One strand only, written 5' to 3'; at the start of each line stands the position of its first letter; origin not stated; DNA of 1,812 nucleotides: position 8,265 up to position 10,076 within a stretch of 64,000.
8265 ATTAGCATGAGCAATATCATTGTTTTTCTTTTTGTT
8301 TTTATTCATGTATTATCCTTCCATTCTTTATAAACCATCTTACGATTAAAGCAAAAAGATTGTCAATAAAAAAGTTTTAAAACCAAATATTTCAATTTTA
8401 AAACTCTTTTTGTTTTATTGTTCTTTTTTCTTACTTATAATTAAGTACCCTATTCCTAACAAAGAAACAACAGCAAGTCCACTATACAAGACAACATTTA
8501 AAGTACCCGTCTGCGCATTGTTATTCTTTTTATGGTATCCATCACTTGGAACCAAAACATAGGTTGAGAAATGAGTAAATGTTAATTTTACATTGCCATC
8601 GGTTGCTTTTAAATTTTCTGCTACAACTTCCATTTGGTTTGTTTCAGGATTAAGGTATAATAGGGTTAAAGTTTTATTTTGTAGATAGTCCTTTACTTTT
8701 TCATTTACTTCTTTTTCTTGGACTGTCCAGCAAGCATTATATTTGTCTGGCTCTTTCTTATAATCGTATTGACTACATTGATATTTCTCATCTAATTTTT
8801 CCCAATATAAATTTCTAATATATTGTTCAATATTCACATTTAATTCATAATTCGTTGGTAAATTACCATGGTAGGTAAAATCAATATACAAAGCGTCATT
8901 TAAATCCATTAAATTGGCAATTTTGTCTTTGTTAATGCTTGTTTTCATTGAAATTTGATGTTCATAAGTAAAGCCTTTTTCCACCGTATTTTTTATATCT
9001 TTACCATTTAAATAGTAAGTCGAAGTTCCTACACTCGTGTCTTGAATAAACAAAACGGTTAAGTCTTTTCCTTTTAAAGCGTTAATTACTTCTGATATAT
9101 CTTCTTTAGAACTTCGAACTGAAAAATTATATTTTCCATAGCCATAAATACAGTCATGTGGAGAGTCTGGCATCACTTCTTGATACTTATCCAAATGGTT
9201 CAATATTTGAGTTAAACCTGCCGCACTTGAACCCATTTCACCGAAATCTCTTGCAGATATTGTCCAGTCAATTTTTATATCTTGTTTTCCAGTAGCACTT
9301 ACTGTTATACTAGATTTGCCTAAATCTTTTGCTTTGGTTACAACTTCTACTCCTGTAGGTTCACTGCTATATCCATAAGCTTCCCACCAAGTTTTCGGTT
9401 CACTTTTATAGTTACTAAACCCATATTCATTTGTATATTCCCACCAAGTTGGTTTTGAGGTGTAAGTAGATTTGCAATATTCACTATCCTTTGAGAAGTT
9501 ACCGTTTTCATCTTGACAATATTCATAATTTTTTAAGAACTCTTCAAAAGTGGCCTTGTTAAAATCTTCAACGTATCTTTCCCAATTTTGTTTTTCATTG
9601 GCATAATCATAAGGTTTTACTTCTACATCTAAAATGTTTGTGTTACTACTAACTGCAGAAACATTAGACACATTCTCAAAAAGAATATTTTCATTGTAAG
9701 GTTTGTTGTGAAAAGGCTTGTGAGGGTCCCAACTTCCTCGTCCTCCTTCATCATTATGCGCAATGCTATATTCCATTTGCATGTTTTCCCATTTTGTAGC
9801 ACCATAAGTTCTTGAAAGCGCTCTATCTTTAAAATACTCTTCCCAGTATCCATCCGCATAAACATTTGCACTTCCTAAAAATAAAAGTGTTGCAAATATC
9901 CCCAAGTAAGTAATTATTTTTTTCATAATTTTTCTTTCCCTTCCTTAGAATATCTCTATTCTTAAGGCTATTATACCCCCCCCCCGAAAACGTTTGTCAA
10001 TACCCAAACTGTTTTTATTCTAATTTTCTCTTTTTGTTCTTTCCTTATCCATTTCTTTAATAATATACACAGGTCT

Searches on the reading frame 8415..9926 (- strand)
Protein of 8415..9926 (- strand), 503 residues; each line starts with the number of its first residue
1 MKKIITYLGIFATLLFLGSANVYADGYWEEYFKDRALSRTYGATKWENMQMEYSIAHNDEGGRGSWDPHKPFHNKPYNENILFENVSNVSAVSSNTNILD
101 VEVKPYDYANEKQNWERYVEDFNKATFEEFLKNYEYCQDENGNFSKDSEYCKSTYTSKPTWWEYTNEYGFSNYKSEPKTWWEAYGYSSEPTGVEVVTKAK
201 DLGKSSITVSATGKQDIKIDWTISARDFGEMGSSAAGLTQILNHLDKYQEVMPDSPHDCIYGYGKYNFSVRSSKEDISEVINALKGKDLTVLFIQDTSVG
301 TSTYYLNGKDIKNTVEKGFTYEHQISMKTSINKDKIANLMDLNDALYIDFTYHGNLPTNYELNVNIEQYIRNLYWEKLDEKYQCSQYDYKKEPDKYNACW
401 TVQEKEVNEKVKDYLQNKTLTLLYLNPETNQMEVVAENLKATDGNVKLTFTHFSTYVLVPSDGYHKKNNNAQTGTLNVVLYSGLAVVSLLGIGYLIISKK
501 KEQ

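Call 7: search_protein_families(library=pfam, proteins=[window:8415-9926:-], max_evalue=0.01)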
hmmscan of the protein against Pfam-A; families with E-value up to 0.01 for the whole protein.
window:8415-9926:- (503 aa): 0 families

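Call 10: find_encoding_contigs(protein=window:8415-9926:-, flank=5000, max_places=10)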
Protein window:8415-9926:- (503 aa): 3 contigs read that carry it; 1 place shown.
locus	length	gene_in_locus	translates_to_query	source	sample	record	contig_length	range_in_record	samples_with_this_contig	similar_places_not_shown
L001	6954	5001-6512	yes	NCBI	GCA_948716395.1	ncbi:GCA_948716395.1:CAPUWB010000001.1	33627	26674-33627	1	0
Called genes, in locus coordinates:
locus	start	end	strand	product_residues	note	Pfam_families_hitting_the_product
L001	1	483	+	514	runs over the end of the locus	PF09913:DUF2142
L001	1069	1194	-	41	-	-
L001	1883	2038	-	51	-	-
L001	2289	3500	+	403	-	-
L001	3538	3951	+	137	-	-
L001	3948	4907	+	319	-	PF00535:Glycos_transf_2, PF10111:Glyco_tranf_2_2, PF13641:Glyco_tranf_2_3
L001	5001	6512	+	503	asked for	-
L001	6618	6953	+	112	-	?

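Call 12: find_homologous_proteins(query=window:8415-9926:-)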
Query window:8415-9926:- (503 aa): 34 proteins with E <= 0.001 among 7358 candidates.
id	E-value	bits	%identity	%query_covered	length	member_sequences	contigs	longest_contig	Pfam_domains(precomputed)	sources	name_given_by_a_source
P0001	0.0e+0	1120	97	100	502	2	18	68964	-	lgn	-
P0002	3.1e-157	542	55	100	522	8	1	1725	-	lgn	-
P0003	1.0e-155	537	52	100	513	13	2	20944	-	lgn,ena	-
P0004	8.0e-155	535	52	100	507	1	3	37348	-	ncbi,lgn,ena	-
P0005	1.8e-149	517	52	100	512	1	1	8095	-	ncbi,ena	-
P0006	9.2e-138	478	51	98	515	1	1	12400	-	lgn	-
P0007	4.1e-116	407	44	100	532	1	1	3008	-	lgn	-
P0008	1.2e-114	402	45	99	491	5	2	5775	-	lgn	-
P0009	6.6e-113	396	45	100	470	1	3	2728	-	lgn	-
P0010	1.1e-112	395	46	99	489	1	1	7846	-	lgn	-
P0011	2.2e-111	391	45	99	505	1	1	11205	-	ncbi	-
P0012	5.9e-109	383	43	100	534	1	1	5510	-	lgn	-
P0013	6.8e-109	383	44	99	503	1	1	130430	-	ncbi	-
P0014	2.0e-108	381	45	100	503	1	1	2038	-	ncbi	-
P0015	2.6e-108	381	43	99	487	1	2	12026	-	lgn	-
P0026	1.5e-88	316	41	100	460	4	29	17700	-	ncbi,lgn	-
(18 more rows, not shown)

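Call 15: find_encoding_contigs(protein=P0001, flank=5000, max_places=10)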
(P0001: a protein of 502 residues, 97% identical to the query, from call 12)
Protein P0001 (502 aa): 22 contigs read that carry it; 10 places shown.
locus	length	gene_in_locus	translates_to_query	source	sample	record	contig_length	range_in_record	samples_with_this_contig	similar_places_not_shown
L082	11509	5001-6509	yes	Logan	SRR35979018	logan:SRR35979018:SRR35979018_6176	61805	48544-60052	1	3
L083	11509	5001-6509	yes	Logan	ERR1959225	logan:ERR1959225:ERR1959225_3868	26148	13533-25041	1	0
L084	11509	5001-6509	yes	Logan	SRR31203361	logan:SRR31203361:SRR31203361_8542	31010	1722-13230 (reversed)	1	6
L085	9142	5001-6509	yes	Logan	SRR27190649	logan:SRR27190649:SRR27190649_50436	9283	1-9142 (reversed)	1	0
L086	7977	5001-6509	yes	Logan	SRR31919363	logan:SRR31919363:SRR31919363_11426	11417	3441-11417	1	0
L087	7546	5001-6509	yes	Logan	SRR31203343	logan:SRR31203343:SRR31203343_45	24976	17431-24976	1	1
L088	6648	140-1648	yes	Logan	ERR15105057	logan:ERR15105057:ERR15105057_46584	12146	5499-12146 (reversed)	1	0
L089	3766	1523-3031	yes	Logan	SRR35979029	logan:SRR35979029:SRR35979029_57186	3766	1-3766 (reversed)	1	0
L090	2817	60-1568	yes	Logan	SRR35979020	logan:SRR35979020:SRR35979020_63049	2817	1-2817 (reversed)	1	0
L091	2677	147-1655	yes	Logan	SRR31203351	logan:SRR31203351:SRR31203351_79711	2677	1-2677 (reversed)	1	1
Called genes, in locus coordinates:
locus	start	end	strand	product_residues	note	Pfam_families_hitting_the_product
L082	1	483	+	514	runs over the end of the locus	PF09913:DUF2142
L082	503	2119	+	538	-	PF19484:DUF6020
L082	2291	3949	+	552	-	-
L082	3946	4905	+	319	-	PF00535:Glycos_transf_2, PF10111:Glyco_tranf_2_2, PF13641:Glyco_tranf_2_3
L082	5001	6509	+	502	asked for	-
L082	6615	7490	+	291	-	PF04203:Sortase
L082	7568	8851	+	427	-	-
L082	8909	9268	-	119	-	-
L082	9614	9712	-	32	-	-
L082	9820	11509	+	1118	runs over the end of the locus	PF01855:POR_N, PF17147:PFOR_II, PF01558:POR, PF10371:EKR (weak), PF13183:Fer4_8 (weak), PF13187:Fer4_9 (weak), PF12838:Fer4_7, PF02775:TPP_enzyme_C, +4 more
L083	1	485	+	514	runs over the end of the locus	PF09913:DUF2142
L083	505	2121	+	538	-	PF19484:DUF6020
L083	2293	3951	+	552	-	PF09586:YfhO (faint)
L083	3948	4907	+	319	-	PF00535:Glycos_transf_2, PF10111:Glyco_tranf_2_2, PF13641:Glyco_tranf_2_3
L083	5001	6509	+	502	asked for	-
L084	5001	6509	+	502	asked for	-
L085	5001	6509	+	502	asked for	-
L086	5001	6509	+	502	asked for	-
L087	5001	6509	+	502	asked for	-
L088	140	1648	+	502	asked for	-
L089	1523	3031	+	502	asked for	-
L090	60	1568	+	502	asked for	-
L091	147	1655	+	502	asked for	-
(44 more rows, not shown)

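Call 25: find_related_loci(query=A1, collection=metagenome_contigs, flank=4000)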
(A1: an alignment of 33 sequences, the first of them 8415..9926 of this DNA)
Query A1 (503 aa) in metagenome_contigs; peptide patterns used: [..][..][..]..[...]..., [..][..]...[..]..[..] (x = any residue, [..] = any of these).
58 stretches matched a pattern, but none encodes a relative of the query by tblastn (E <= 1e-3).

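Call 26: find_encoding_contigs(protein=P0004, flank=6000, max_places=4)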
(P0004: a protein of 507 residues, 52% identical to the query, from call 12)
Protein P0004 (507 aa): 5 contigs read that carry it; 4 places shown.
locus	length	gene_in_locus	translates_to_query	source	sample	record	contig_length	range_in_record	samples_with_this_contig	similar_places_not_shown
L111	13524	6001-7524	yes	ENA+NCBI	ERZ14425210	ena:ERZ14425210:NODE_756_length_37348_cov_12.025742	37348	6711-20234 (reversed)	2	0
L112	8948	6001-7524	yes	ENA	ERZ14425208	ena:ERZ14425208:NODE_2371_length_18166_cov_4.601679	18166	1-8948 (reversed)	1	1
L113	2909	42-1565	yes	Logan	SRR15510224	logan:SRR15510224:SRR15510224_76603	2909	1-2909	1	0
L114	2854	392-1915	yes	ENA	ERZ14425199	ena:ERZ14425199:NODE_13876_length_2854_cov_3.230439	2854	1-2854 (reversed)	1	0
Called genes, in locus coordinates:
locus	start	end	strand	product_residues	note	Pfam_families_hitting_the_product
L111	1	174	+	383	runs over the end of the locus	PF01168:Ala_racemase_N, PF00842:Ala_racemase_C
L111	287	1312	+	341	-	PF00535:Glycos_transf_2, PF04138:GtrA_DPMS_TM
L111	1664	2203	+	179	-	-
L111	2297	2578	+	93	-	PF02583:Trns_repr_metal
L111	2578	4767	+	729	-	PF00403:HMA (weak), PF00122:E1-E2_ATPase, PF00702:Hydrolase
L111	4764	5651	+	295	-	PF01545:Cation_efflux, PF16916:ZT_dimer (weak)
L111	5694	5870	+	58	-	PF00403:HMA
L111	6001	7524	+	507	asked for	-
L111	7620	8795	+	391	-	PF04203:Sortase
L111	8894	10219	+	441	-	-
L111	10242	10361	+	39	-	-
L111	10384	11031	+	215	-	PF01381:HTH_3, PF12844:HTH_19, PF13443:HTH_26 (faint), PF13560:HTH_31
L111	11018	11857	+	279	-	PF13349:DUF4097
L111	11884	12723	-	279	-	-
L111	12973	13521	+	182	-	PF00293:NUDIX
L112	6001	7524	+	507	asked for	-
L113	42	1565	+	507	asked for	-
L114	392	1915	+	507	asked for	-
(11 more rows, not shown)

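Call 27: find_encoding_contigs(protein=P0013, flank=6000, max_places=3)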
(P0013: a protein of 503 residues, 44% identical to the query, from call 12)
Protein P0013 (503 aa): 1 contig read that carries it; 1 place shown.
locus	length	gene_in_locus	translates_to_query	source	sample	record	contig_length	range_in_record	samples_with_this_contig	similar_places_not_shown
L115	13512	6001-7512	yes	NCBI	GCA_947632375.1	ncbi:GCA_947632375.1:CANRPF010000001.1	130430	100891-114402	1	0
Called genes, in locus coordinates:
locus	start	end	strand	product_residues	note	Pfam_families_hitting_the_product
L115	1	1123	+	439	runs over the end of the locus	PF13231:PMT_2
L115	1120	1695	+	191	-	PF03734:YkuD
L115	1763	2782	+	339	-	PF12710:HAD, PF04138:GtrA_DPMS_TM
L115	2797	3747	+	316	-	PF00535:Glycos_transf_2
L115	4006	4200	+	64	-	PF00584:SecE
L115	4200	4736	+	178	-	PF02357:NusG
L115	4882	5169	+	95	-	PF01250:Ribosomal_S6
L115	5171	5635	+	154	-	PF00436:SSB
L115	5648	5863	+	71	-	PF01084:Ribosomal_S18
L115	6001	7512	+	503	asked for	-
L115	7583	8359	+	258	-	PF04203:Sortase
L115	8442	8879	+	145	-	PF01281:Ribosomal_L9_N, PF03948:Ribosomal_L9_C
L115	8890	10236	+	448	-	PF00772:DnaB, PF06745:ATPase (faint), PF03796:DnaB_C, PF13481:AAA_25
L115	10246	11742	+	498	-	PF01476:LysM (faint), PF07501:G5, PF01551:Peptidase_M23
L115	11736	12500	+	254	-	PF00753:Lactamase_B, PF23023:Anti-Pycsar_Apyc1, PF13483:Lactamase_B_3 (weak), PF16661:Lactamase_B_6 (faint), PF12706:Lactamase_B_2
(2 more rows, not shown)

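Call 28: find_encoding_contigs(protein=P0026, flank=6000, max_places=8)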
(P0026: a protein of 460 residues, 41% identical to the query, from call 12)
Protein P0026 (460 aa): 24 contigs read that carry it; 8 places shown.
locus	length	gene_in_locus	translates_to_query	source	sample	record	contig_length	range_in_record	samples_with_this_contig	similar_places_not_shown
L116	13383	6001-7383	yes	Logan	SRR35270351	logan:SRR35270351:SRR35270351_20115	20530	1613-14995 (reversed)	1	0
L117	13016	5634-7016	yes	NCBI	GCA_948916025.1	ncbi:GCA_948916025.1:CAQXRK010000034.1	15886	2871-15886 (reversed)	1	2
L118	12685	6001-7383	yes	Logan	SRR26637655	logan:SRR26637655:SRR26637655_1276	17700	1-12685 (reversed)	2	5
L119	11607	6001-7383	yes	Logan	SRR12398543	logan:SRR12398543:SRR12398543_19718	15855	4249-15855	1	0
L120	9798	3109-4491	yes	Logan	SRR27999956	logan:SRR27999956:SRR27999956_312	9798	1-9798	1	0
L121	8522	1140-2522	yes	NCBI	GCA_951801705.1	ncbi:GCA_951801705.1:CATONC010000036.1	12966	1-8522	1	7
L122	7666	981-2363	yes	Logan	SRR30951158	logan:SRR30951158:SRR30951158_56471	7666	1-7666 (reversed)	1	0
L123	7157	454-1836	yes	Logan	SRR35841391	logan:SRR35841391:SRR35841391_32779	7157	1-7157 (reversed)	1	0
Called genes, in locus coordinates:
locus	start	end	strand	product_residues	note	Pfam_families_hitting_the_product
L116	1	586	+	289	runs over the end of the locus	PF02588:YitT_membrane, PF10035:DUF2179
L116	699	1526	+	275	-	PF19293:CdaA_N, PF02457:DAC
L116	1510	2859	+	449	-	PF07949:YbbR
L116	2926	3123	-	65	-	PF04070:DUF378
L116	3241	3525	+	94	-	PF27667:YdcC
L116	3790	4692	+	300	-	-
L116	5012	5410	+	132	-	-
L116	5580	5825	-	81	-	PF12844:HTH_19, PF01381:HTH_3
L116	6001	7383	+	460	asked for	-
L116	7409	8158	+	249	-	PF04203:Sortase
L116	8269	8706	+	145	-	-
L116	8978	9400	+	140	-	-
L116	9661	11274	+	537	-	PF00239:Resolvase, PF07508:Recombinase, PF13408:Zn_ribbon_recom (weak)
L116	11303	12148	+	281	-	-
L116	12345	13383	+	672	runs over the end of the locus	PF01554:MatE, PF13189:Cytidylate_kin2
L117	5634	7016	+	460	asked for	-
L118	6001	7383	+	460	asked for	-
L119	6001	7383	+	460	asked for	-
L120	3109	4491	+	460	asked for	-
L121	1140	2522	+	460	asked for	-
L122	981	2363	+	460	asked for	-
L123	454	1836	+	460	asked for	-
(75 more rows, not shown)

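Call 33: search_protein_families(library=ncbifam, proteins=[window:8415-9926:-], max_evalue=0.001)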
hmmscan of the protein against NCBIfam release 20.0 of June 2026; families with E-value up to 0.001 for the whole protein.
window:8415-9926:- (503 aa): 0 families

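Call 43: predict_structure(alignment_id=A1)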
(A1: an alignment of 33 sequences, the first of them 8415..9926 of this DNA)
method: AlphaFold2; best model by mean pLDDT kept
length: 503 residues; sequences in the alignment: 33
mean_pLDDT: 82.9   pTM: 0.73
mean pLDDT of the five models: 82.9, 81.6, 81.3, 80.9, 80.9
residues with pLDDT >= 90: 253; 70-90: 146; 50-70: 79; < 50: 25
segments of 3 or more residues with pLDDT < 50: 18-24, 61-65, 469-478
pLDDT, mean of each block of 10 residues (from residue 1): 61 51 64 78 90 74 51 85 93 94 94 92 90 75 61 79 86 91 91 93 96 96 86 81 92 67 77 84 95 88 93 92 89 90 91 89 91 90 85 87 94 93 92 93 91 93 74 42 61 68 51
secondary structure, 60 per line:
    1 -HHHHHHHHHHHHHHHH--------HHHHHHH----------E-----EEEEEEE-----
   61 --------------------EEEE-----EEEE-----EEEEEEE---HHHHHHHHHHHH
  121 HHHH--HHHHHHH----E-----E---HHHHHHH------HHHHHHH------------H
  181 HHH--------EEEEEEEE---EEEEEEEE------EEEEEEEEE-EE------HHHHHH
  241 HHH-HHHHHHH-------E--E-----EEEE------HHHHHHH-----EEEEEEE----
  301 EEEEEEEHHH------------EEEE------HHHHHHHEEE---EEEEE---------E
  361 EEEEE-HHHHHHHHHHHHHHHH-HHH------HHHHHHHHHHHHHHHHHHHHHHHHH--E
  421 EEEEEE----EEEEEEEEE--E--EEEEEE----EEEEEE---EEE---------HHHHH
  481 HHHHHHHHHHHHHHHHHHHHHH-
elements in order: H2-17 H26-32 E49-55 E81-84 E90-93 E99-105 H109-124 H127-133 H148-154 H161-167 H180-183 E192-199 E203-210 E217-225 H235-243 H245-251 E268-271 H278-284 E290-296 E301-307 E323-326 H333-339 E340-342 E346-350 E360-365 H367-382 H393-417 E420-426 E431-439 E445-450 E455-460 E464-466 H476-502

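Call 52: fold_search(model_id=the predicted structure, library=pdb)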
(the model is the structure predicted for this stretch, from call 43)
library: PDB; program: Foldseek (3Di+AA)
matches with E <= 10: 1076; with E <= 0.001: 0
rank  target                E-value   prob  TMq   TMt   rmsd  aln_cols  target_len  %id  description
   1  4ii2_A                2.6e-02  0.15  0.08  0.05  20.9       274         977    8  Crystal structure of Ubiquitin activating enzyme 1 (Uba1) in complex with the Ub E2 Ubc4, ubiquitin, and ATP/Mg (released 2013-02-13)
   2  4uj7                  2.7e-02  0.28  0.10  0.22  18.5       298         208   11  Structure of the S-layer protein SbsC, domains 5-6 (released 2016-04-27)
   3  6o82_C                3.0e-02  0.18  0.10  0.05  20.7       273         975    6  S. pombe ubiquitin E1 complex with a ubiquitin-AMP mimic (released 2019-06-19)
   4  6o83_A                4.6e-02  0.14  0.09  0.05  21.1       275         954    8  S. pombe ubiquitin E1~ubiquitin-AMP tetrahedral intermediate mimic (released 2019-06-19)
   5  3m88_A                5.1e-02  0.85  0.13  0.47   6.6       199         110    8  Crystal structure of the cysteine protease inhibitor, EhICP2, from Entamoeba histolytica (released 2011-02-02)
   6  5knl_A                5.1e-02  0.15  0.09  0.05  21.3       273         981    8  Crystal structure of S. pombe ubiquitin E1 (Uba1) in complex with Ubc15 and ubiquitin (released 2017-02-15)
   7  3m86_A                5.7e-02  0.44  0.10  0.37  16.2       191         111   10  Crystal structure of the cysteine protease inhibitor, EhICP2, from Entamoeba histolytica (released 2011-02-02)
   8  4uid_A                6.1e-02  0.89  0.12  0.26  12.0       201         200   10  Crystal structure of the S-layer protein SbsC domains 4 and 5 (released 2016-04-13)
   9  9jz1_C                6.5e-02  0.28  0.06  0.11  10.7        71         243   13  Crystal structure of Nir2 C-terminal domain in complex with phosphate (released 2025-10-15)
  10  7s11_C                9.7e-02  0.38  0.07  0.24   4.3        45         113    7  Crystal structure of Fab in complex with mouse CD96 monomer (released 2021-11-03)
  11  6ue7_C                9.7e-02  0.09  0.11  0.10  22.9       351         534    7  Structure of dimeric sIgA complex (released 2020-02-19)
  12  6ue8_C                1.1e-01  0.06  0.10  0.09  19.4       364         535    8  Structure of tetrameric sIgA complex (Class 1) (released 2020-02-19)
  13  9b5c_A                1.2e-01  0.12  0.09  0.05  21.6       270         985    8  Ubiquitin E1-Ub-E2 tetrahedral transthiolation intermediate mimic (doubly Ub-loaded) - consensus map and model (released 2024-06-05)
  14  3ud2_B                1.4e-01  0.69  0.17  0.24   6.1       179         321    7  Crystal structure of Selenomethionine ZU5A-ZU5B protein domains of human erythrocyte ankyrin (released 2012-02-22)
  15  6qub_A                1.4e-01  0.66  0.06  0.04   2.5        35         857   23  Truncated beta-galactosidase III from Bifidobacterium bifidum in complex with galactose (released 2020-03-18)
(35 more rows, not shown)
